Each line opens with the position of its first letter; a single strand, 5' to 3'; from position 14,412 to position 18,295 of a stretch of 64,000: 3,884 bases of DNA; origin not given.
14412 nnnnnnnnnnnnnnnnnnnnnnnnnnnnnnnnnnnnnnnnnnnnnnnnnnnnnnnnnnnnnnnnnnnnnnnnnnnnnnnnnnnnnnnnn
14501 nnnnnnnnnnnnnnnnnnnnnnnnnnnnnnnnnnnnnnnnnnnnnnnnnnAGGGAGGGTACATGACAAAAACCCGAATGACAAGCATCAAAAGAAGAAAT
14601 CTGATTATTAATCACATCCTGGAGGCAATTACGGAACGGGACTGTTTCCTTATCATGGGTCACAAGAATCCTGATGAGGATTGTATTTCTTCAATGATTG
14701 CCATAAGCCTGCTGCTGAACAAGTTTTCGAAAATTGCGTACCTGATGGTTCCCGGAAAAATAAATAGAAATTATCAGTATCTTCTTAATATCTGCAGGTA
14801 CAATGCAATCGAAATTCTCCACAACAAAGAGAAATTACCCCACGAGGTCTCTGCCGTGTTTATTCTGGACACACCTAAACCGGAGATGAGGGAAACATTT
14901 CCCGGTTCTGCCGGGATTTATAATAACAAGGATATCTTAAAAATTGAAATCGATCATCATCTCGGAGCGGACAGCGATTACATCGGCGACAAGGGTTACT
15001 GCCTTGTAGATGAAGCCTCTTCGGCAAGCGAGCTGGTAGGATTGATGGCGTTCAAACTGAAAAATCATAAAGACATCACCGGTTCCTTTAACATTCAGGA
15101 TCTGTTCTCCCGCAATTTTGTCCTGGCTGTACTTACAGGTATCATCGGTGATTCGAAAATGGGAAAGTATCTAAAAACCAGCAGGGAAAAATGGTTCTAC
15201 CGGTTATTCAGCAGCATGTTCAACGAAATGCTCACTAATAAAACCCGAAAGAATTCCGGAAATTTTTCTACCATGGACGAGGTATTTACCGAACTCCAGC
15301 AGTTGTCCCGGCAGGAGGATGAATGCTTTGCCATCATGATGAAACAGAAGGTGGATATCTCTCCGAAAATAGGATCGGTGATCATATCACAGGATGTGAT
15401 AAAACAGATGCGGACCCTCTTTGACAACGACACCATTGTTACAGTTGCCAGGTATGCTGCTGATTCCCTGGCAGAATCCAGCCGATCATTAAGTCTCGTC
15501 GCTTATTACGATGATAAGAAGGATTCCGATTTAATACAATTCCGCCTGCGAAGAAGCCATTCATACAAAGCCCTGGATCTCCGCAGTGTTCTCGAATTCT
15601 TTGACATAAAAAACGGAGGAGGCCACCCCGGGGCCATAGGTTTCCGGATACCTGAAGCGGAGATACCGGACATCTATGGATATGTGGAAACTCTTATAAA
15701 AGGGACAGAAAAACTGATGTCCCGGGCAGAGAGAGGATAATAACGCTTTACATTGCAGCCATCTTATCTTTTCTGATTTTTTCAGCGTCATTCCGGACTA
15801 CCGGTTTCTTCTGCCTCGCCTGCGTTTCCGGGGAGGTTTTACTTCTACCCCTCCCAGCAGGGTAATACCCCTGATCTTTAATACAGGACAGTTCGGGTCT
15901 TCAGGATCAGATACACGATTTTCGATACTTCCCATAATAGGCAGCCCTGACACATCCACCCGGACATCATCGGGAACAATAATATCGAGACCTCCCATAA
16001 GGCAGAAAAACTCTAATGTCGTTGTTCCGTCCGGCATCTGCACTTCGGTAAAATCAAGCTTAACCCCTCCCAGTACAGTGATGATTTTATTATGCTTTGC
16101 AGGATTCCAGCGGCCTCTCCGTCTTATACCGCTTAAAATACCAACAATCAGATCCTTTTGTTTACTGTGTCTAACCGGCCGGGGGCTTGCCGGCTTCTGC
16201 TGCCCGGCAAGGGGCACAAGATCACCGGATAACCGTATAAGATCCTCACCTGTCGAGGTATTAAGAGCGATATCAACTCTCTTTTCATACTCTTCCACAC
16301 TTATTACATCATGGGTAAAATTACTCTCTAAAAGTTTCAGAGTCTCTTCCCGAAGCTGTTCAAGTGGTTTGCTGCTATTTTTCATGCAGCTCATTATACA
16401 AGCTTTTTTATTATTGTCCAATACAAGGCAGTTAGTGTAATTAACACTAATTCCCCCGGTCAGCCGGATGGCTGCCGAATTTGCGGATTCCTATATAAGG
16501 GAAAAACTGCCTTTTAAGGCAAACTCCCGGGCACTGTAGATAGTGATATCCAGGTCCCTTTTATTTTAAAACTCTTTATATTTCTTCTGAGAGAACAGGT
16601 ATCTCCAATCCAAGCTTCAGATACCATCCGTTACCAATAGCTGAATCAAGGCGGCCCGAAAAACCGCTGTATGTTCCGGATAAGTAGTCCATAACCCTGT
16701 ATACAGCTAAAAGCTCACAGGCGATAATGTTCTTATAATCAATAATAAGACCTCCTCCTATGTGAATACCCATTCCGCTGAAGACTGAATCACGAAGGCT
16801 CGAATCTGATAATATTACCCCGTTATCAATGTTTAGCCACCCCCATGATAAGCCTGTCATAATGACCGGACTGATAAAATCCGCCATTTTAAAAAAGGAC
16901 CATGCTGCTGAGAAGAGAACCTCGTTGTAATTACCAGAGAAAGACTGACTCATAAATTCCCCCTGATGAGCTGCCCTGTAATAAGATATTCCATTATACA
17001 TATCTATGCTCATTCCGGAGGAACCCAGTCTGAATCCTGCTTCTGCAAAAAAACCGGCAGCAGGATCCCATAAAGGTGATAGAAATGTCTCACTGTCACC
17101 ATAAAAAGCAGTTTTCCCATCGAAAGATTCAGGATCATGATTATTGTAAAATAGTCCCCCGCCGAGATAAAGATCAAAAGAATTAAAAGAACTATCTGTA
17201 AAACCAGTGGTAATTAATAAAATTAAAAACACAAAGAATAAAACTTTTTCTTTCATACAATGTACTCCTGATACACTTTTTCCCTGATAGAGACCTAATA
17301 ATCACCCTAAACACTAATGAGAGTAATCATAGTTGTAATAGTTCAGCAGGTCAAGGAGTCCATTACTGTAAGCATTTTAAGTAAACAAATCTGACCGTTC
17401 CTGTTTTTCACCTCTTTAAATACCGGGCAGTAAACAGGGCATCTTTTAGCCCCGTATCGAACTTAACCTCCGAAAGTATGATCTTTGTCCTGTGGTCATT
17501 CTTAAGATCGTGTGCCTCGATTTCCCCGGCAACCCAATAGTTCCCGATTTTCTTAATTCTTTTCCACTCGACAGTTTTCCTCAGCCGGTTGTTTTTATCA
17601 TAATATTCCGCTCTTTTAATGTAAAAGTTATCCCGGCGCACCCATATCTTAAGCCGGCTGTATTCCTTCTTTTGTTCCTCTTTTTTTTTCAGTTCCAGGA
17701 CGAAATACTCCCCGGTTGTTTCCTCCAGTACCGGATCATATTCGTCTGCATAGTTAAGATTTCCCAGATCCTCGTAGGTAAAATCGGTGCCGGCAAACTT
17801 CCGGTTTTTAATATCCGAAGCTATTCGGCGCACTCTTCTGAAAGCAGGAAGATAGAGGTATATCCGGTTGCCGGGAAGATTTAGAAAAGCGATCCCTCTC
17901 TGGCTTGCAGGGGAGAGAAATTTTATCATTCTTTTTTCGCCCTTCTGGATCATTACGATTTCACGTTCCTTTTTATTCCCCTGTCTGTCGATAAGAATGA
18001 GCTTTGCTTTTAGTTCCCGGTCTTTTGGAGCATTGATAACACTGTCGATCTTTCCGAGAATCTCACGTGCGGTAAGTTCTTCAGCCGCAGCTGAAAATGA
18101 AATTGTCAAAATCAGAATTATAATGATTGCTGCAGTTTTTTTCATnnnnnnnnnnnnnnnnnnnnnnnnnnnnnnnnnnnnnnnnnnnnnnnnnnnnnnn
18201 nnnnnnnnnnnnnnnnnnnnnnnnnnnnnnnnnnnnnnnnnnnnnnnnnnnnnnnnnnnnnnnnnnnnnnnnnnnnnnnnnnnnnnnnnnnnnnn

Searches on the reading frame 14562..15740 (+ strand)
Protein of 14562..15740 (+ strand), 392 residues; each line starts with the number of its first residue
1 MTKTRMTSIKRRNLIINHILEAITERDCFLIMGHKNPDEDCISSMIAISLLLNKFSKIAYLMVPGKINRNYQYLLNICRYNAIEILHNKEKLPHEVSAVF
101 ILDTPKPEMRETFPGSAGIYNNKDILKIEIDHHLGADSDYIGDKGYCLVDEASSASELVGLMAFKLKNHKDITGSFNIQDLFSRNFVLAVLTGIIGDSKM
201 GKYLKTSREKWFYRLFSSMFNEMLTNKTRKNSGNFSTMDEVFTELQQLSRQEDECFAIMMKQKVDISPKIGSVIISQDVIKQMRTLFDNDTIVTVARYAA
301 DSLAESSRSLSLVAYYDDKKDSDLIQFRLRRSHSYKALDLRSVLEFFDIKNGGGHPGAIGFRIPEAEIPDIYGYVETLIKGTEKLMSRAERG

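Call 88: search_protein_families(library=pfam, proteins=[window:14562-15740:+], max_evalue=0.001)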
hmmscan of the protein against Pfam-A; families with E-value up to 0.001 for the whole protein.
window:14562-15740:+ (392 aa): 2 families
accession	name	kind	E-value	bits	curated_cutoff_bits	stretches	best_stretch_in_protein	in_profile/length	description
PF01368.27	DHH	-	2.2e-11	44.5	28.1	1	30-167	3-104/125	DHH family, N-terminal domain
PF02272.25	DHHA1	-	0.00023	22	25.9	1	291-379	13-100/102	DHHA1 domain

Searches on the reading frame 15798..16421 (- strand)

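Call 88: search_protein_families(library=pfam, proteins=[window:15798-16421:-], max_evalue=0.001)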
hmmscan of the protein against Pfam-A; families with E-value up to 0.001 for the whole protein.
window:15798-16421:- (207 aa): 2 families
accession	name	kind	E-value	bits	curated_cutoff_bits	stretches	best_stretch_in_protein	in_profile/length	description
PF09922.15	LiaF-like_C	-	3.6e-08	33.7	29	1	110-167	16-73/114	Cell wall-active antibiotics response LiaF, C-terminal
PF08044.16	DUF1707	-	0.00067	20.1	27.6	0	24-68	8-52/53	DUF1707 SHOCT-like domain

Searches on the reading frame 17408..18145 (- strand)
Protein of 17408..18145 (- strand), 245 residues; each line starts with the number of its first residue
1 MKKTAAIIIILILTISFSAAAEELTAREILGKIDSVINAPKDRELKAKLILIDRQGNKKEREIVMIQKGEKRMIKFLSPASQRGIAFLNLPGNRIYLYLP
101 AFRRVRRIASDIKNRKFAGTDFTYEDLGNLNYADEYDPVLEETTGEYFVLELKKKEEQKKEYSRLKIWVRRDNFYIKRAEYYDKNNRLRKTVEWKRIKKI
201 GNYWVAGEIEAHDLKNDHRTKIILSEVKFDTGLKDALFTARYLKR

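Call 88: search_protein_families(library=pfam, proteins=[window:17408-18145:-], max_evalue=0.001)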
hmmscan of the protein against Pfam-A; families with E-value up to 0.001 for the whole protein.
window:17408-18145:- (245 aa): 2 families
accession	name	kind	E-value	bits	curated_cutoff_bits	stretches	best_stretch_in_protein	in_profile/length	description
PF17131.11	LolA_like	-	9e-53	179.1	30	1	70-245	3-184/184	Outer membrane lipoprotein-sorting protein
PF07044.18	DUF1329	-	2.3e-05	24.3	23.1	0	76-126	147-206/368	Protein of unknown function (DUF1329)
